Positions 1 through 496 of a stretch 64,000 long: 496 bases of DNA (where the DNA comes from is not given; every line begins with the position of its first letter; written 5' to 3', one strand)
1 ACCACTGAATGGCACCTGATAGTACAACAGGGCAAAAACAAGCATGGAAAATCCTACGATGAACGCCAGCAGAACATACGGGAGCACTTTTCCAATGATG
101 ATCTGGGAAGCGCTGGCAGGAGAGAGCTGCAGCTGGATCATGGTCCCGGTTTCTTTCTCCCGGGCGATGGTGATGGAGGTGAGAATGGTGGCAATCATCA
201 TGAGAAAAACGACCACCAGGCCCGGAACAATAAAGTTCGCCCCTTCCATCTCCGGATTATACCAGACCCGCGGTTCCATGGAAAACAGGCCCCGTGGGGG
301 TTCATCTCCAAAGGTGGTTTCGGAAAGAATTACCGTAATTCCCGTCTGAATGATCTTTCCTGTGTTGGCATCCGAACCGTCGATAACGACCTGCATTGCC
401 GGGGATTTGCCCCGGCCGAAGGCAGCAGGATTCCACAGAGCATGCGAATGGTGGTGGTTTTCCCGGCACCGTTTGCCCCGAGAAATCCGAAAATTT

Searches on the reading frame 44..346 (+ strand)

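Call 29: search_protein_families(library=pfam, alignment_id=A2, max_evalue=0.00001)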
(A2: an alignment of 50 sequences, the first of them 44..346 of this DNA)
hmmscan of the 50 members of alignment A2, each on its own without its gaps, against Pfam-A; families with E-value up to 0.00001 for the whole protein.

A. member 1, window:44-346:+ (101 aa): 0 families

B. families by the number of members that match (of 50 scanned): 97 families (the first 25 are shown)
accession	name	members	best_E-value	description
PF06253.16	MTTB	3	4.3e-112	Trimethylamine methyltransferase (MTTB)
PF00005.33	ABC_tran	3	1.1e-39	ABC transporter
PF00072.30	Response_reg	3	3.9e-31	Response regulator receiver domain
PF00733.27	Asn_synthase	2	6.1e-69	Asparagine synthase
PF00989.32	PAS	2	9.6e-65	PAS fold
PF13426.13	PAS_9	2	2e-51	PAS domain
PF13517.12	FG-GAP_3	2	5.5e-49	FG-GAP-like repeat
PF08448.16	PAS_4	2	2e-44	PAS fold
PF13537.11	GATase_7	2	1.4e-40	Glutamine amidotransferase domain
PF13522.11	GATase_6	2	2.4e-35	Glutamine amidotransferase domain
PF13188.13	PAS_8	2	2.2e-30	PAS domain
PF08447.18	PAS_3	2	5.6e-30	PAS fold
PF02518.31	HATPase_c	2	4.9e-24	Histidine kinase-, DNA gyrase B-, and HSP90-like ATPase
PF01839.29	FG-GAP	2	2.9e-18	FG-GAP repeat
PF03544.19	TonB_C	2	9.5e-17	Gram-negative bacterial TonB protein C-terminal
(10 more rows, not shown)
